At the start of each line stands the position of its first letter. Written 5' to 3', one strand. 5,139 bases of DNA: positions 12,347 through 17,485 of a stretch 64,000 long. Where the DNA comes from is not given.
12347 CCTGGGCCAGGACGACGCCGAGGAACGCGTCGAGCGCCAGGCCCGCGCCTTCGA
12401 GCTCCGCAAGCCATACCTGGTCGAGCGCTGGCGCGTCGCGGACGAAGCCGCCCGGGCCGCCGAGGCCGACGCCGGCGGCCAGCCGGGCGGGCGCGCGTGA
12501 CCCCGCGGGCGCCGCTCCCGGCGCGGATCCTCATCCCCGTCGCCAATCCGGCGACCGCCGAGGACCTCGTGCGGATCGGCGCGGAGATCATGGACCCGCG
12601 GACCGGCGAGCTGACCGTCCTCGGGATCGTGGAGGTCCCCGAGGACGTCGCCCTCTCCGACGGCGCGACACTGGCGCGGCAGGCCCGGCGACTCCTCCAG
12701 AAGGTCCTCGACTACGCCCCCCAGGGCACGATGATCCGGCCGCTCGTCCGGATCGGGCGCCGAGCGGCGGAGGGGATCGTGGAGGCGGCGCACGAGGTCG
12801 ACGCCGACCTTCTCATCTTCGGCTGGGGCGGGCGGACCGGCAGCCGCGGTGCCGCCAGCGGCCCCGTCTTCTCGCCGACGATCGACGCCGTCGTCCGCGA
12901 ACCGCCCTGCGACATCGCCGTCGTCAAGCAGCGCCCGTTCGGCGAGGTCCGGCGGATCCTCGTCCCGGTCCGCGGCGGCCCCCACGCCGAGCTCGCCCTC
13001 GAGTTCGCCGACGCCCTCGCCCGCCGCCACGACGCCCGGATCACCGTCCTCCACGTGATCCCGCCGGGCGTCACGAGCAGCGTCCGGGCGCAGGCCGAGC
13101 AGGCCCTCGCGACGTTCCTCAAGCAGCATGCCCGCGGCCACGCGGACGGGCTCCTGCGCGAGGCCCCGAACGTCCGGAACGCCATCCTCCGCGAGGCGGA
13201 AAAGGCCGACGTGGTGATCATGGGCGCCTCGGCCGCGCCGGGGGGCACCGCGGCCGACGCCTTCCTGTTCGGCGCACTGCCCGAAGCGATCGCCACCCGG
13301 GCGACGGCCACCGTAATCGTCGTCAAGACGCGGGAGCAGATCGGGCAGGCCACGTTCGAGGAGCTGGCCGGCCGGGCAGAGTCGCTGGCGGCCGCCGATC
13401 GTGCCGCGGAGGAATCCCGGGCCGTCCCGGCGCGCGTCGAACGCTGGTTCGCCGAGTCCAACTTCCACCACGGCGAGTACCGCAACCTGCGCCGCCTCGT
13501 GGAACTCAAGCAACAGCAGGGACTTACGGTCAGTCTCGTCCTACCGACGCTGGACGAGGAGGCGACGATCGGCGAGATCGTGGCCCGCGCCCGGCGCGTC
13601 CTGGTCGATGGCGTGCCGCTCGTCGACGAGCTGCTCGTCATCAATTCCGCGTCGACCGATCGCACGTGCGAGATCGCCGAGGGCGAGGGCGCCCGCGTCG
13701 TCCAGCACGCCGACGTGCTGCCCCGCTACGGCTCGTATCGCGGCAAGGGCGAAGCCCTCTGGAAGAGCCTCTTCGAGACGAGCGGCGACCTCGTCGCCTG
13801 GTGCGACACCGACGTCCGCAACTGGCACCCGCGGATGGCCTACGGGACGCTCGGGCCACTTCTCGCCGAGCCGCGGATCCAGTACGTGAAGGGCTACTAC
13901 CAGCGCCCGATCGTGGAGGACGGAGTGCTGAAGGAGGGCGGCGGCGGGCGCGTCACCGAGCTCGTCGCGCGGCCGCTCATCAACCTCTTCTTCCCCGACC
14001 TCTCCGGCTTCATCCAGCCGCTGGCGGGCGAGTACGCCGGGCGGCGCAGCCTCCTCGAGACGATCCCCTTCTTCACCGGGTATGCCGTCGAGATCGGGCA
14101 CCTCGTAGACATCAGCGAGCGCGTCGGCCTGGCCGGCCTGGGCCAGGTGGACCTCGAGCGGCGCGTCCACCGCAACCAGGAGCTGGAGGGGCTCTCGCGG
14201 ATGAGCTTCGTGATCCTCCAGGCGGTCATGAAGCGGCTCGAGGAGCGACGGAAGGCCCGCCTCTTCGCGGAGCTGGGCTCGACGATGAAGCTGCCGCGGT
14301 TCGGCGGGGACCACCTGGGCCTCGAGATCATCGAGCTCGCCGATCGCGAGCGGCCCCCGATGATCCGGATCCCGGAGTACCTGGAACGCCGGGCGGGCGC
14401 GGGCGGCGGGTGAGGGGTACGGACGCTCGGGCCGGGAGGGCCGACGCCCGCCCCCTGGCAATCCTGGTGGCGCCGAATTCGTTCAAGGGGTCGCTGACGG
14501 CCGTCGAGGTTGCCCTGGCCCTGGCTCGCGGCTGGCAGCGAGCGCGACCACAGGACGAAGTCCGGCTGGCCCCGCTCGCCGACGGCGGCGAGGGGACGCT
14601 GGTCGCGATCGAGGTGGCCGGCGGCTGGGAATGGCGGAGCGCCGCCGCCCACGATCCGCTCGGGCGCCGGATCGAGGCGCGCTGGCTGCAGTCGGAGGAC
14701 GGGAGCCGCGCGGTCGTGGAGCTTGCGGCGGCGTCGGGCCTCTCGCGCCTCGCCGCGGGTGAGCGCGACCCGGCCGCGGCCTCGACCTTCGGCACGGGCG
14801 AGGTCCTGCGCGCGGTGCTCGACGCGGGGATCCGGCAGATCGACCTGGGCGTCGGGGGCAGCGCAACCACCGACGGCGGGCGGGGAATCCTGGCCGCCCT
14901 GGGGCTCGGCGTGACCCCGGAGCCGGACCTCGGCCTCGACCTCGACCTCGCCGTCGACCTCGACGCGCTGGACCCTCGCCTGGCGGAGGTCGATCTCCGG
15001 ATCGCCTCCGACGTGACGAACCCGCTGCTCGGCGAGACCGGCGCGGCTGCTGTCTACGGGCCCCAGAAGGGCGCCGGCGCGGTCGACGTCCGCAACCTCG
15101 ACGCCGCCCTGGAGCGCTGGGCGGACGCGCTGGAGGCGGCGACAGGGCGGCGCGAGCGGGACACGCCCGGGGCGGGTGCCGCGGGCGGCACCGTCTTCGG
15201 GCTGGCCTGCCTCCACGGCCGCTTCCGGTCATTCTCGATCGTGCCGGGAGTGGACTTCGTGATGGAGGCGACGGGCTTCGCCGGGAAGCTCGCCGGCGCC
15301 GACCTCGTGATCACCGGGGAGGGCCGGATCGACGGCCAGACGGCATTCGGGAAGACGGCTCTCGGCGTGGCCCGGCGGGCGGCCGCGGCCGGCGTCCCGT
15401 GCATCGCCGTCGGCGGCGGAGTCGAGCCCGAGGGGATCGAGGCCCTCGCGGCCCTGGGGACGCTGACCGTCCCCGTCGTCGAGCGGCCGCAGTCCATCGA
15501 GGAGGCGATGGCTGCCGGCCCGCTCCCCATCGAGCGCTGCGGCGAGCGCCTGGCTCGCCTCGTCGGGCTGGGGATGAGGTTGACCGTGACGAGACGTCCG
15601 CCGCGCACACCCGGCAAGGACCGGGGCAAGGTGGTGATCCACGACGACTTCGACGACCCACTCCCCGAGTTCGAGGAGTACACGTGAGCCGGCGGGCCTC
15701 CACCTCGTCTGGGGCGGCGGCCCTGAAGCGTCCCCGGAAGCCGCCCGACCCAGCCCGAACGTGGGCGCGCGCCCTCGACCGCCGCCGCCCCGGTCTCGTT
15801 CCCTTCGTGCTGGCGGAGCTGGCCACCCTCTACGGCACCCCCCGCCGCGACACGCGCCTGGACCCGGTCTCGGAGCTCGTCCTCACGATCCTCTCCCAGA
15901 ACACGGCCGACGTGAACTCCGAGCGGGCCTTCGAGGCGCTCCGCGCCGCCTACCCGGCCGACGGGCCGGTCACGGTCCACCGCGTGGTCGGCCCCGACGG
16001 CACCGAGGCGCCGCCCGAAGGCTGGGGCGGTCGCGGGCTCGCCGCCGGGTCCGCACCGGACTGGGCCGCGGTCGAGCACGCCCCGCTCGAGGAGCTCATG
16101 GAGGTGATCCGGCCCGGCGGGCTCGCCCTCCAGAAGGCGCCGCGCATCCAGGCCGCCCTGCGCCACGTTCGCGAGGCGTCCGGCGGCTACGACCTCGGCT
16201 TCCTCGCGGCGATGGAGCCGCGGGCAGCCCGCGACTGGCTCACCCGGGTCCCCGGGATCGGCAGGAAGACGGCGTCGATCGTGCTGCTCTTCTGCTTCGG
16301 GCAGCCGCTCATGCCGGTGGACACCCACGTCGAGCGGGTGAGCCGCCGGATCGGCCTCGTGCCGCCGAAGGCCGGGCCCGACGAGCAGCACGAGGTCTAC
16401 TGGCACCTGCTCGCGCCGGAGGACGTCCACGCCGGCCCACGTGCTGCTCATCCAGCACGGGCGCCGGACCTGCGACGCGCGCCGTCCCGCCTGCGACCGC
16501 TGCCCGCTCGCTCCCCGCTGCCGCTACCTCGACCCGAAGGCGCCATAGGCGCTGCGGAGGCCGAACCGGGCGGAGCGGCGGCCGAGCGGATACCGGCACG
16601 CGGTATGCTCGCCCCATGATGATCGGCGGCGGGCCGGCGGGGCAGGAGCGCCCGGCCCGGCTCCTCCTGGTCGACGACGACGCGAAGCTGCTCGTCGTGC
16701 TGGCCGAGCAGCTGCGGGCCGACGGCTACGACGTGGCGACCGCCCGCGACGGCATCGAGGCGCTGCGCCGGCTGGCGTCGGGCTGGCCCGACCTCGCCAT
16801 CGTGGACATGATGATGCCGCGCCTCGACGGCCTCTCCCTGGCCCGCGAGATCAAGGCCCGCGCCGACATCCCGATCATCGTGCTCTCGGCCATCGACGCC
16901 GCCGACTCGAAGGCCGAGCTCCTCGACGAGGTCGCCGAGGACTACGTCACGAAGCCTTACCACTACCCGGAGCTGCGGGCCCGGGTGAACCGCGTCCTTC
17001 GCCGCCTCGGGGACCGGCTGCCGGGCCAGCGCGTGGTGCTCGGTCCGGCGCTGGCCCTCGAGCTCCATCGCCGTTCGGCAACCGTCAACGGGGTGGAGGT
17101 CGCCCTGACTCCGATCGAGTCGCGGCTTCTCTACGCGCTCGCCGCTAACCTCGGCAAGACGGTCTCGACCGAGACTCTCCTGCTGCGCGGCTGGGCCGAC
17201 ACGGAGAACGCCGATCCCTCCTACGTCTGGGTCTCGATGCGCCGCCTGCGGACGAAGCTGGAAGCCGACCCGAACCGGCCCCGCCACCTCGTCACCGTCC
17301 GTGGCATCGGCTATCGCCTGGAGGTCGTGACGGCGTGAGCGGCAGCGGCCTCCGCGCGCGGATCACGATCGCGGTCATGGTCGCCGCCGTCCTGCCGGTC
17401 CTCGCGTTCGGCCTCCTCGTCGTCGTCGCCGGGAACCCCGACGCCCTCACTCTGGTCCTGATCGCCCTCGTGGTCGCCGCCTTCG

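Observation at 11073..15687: Compatible-solute (glucosylglycerate-type) cluster with an unusual tandem-UspA-GpgS fusion and a second GpgS-like glycosyltransferase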

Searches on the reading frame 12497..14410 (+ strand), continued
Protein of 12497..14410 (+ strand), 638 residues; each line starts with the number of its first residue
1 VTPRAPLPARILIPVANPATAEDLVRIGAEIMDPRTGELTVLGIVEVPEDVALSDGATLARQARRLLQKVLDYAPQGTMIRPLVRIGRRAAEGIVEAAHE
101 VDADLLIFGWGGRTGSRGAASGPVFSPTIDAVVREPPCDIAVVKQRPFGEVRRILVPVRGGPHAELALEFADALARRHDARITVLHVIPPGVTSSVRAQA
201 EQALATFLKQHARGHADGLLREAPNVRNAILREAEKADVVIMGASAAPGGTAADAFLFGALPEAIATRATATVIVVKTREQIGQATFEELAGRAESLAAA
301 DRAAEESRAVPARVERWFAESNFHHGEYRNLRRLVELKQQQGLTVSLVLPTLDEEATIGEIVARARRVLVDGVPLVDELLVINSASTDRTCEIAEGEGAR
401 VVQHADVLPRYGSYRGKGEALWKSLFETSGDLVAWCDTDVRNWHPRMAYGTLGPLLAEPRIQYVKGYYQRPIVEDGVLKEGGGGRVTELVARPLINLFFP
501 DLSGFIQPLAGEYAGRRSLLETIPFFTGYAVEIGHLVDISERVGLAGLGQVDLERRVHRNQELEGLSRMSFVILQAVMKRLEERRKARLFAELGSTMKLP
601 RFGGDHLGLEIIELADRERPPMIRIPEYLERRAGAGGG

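Call 70: find_encoding_contigs(protein=P0398, flank=8000, max_places=1)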
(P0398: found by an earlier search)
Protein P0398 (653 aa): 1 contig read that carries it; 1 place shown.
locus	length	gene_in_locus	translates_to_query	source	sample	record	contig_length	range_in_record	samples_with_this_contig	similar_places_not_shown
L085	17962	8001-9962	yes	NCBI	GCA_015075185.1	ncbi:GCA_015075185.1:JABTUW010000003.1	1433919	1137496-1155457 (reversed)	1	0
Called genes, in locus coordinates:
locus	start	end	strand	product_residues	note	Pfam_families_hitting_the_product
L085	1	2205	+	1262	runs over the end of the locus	PF13231:PMT_2, PF07691:PA14, PF01436:NHL (faint), PF24684:Vgb_lyase (weak)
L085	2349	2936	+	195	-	PF13302:Acetyltransf_3, PF13420:Acetyltransf_4 (weak), PF00583:Acetyltransf_1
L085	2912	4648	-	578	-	PF00128:Alpha-amylase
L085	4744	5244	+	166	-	PF02870:Methyltransf_1N, PF01035:DNA_binding_1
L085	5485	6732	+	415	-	PF00534:Glycos_transf_1 (weak)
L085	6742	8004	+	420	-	PF13439:Glyco_transf_4, PF00534:Glycos_transf_1, PF13692:Glyco_trans_1_4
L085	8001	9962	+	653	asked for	PF00582:Usp (weak), PF00535:Glycos_transf_2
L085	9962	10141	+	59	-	PF00300:His_Phos_1 (weak)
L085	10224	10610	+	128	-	-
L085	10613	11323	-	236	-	PF01209:Ubie_methyltran, PF13489:Methyltransf_23 (weak), PF13847:Methyltransf_31, PF08241:Methyltransf_11, PF08242:Methyltransf_12 (weak), PF13649:Methyltransf_25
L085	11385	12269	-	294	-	-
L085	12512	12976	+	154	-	PF01986:DUF123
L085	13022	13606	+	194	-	PF02985:HEAT (faint), PF13513:HEAT_EZ (faint), PF03130:HEAT_PBS (faint), PF13646:HEAT_2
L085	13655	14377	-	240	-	-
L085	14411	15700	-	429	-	PF09861:Lar_N, PF21113:LarA_C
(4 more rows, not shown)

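Call 71: find_encoding_contigs(protein=P0403, flank=8000, max_places=1)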
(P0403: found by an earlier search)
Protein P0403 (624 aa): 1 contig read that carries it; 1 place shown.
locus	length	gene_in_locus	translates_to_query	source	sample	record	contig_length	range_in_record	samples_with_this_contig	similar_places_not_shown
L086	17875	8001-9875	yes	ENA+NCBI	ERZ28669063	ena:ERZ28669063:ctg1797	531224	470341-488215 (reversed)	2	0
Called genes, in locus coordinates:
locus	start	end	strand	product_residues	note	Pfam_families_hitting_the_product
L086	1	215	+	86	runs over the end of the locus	PF01206:TusA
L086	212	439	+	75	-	PF01206:TusA, PF10006:DUF2249 (faint)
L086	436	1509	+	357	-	PF21783:YNCE (faint), PF25174:Beta-prop_THOC3 (faint)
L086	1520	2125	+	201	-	PF00581:Rhodanese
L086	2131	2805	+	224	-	-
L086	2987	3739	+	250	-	PF01996:F420_ligase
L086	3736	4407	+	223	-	PF03807:F420_oxidored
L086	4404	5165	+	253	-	PF00005:ABC_tran, PF13304:AAA_21 (faint)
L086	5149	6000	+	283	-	PF00528:BPD_transp_1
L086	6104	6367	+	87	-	PF02604:PhdYeFM_antitox (weak)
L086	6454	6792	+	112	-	-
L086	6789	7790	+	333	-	PF09084:NMT1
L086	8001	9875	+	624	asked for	PF00582:Usp (faint), PF00535:Glycos_transf_2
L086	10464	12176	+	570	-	PF02776:TPP_enzyme_N, PF00205:TPP_enzyme_M, PF02775:TPP_enzyme_C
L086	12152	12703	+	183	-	PF01842:ACT, PF22629:ACT_AHAS_ss, PF13710:ACT_5, PF10369:ALS_ss_C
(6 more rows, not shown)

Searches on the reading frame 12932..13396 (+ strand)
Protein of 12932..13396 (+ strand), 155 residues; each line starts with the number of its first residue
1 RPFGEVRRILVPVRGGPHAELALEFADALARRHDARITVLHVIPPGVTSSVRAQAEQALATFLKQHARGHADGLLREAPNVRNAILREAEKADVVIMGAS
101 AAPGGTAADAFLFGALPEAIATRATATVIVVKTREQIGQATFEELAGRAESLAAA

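Call 83: search_protein_families(library=pfam, proteins=[window:12932-13396:+], max_evalue=0.1)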
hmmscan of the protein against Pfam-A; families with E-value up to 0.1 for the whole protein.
window:12932-13396:+ (155 aa): 1 family
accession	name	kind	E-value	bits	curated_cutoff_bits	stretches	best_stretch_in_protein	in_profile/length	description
PF00582.32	Usp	-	4.2e-16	60.2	24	1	6-132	2-141/141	Universal stress protein family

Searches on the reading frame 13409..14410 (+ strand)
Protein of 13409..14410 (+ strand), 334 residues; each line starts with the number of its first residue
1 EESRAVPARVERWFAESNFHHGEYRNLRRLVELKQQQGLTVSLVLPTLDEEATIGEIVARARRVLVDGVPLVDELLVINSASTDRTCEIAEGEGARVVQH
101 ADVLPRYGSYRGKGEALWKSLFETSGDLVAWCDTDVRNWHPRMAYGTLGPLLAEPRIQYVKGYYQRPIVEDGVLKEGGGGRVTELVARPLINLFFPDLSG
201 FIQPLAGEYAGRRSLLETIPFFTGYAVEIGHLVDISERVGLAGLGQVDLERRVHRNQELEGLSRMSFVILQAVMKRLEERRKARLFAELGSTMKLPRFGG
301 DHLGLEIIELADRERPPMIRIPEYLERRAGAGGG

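Call 64: search_solved_structures(query=window:13409-14410:+, max_evalue=1e-10, show_alignments=2)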
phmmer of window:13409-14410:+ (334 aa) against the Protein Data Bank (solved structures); distinct sequences matched with E-value up to 1e-10: 7.
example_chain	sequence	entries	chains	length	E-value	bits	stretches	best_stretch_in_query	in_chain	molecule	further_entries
3f1y_A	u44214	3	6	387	2.2e-75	257.1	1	6-290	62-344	Mannosyl-3-phosphoglycerate synthase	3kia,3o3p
4y6n_A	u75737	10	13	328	2.3e-59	204.4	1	36-276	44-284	Glucosyl-3-phosphoglycerate synthase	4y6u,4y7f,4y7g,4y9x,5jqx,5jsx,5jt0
3e25_A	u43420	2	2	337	2.7e-59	204.3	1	36-276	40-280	Putative uncharacterized protein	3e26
4ddz_A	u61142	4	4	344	2.7e-59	204.2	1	36-276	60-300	GLUCOSYL-3-PHOSPHOGLYCERATE SYNTHASE (GpgS) | Glucosyl-3-phosphoglycerate synthase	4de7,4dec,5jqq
7pdo_A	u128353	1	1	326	4.9e-59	203.4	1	30-276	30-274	Glucosyl-3-phosphoglycerate synthase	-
7p5l_A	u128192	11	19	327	4.9e-59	203.4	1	30-276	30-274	Glucosyl-3-phosphoglycerate synthase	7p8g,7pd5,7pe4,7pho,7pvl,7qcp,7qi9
3ckj_A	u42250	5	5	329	1.4e-57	198.6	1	32-276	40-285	Putative uncharacterized protein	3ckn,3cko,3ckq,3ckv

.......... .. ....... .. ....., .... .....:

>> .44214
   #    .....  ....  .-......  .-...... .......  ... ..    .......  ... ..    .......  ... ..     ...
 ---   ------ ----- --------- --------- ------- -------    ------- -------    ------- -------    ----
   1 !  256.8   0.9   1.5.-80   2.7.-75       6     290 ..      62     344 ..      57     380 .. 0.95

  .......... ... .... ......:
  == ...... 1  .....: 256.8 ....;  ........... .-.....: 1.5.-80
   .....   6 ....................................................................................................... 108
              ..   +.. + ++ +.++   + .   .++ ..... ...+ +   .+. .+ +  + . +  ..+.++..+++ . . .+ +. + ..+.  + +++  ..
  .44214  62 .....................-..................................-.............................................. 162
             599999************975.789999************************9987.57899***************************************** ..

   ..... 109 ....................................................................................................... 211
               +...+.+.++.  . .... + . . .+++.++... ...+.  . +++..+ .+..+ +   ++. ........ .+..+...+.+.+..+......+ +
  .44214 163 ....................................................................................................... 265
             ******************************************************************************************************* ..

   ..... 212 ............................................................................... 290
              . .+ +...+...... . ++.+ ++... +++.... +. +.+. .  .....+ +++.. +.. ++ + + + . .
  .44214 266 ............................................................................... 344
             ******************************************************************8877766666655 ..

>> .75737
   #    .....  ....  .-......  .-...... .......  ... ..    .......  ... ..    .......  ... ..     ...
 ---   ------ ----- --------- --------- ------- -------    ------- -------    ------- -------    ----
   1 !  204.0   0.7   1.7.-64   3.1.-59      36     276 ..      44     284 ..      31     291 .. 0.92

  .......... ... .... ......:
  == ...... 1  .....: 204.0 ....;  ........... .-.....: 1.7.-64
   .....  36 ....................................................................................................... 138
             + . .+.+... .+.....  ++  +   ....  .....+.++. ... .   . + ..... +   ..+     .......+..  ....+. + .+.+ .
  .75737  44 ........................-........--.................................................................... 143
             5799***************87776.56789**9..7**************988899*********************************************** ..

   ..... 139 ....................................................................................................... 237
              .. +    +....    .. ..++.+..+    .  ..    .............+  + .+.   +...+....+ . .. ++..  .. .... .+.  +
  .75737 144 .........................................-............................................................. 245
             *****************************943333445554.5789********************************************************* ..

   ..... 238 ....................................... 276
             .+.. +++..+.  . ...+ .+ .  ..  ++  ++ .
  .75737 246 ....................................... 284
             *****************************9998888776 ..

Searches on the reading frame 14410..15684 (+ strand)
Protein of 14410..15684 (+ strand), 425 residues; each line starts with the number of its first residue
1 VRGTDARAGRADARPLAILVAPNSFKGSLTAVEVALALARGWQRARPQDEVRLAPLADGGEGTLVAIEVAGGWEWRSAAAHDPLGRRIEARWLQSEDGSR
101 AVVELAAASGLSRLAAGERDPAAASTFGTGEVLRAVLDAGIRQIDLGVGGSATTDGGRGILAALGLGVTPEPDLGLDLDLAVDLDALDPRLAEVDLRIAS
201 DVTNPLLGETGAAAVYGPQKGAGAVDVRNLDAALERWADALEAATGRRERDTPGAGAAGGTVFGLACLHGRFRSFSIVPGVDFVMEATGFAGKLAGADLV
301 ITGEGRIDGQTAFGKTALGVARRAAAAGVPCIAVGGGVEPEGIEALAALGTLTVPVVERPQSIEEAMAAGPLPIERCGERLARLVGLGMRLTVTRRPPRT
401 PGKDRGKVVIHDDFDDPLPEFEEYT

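Call 7: search_protein_families(library=pfam, proteins=[window:14410-15684:+], max_evalue=0.01)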
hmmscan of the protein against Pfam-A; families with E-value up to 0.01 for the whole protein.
window:14410-15684:+ (425 aa): 1 family
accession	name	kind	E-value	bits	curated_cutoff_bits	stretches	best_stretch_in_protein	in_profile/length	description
PF02595.20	Gly_kinase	-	7.9e-112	374.3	23.3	1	18-385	1-371/372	Glycerate kinase family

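Call 8: search_protein_families(library=ncbifam, proteins=[window:14410-15684:+], max_evalue=0.01)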
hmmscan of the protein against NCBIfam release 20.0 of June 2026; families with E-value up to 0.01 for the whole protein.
window:14410-15684:+ (425 aa): 4 families
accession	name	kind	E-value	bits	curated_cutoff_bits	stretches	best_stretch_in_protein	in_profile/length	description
TIGR00045.1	TIGR00045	subfamily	4.7e-104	348.4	168.45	1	18-385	2-372/375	glycerate kinase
NF007401.0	PRK09932.1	equivalog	2.4e-75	254.1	625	1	17-389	2-377/381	glycerate 3-kinase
NF007668.0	PRK10342.1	equivalog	1.2e-66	225.4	686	1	17-390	2-378/381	glycerate 2-kinase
NF050009.1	TA_VapB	equivalog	3.7e-06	27.4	60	1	396-424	36-64/65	type II toxin-antitoxin system VapB family antitoxin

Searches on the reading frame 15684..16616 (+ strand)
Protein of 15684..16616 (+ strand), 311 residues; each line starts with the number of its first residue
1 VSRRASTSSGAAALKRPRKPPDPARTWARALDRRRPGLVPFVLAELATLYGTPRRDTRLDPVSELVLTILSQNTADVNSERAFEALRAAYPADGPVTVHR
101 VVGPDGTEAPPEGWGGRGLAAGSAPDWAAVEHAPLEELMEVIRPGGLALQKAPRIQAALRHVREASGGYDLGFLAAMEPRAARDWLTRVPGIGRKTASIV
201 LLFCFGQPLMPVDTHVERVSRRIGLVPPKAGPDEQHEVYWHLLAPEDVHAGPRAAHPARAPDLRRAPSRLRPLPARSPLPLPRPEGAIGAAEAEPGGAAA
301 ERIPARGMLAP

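Call 48: search_protein_families(library=pfam, proteins=[window:15684-16616:+], max_evalue=0.001)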
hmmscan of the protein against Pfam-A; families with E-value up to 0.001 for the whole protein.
window:15684-16616:+ (311 aa): 2 families
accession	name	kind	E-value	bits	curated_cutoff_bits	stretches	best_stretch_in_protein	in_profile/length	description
PF00730.31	HhH-GPD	-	2.3e-12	47.7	26.2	1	67-242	2-105/108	HhH-GPD superfamily base excision DNA repair protein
PF00633.29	HHH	-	5.3e-05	23.3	24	1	181-202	8-29/30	Helix-hairpin-helix motif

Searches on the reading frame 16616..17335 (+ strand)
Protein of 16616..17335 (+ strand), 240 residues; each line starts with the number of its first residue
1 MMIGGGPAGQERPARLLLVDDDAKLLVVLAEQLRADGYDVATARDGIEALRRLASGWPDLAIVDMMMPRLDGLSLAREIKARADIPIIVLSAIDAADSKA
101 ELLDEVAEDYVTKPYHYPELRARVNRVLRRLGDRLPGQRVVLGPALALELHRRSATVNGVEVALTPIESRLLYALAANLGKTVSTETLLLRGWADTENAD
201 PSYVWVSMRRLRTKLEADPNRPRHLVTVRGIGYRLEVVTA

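Call 48: search_protein_families(library=pfam, proteins=[window:16616-17335:+], max_evalue=0.001)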
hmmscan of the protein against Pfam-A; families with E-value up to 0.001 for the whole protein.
window:16616-17335:+ (240 aa): 2 families
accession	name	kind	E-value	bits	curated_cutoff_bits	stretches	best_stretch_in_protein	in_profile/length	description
PF00072.30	Response_reg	-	3.3e-25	88.8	30.2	1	17-124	2-110/111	Response regulator receiver domain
PF00486.34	Trans_reg_C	-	3.4e-20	72.3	26.2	1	161-235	3-77/77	Transcriptional regulatory protein, C terminal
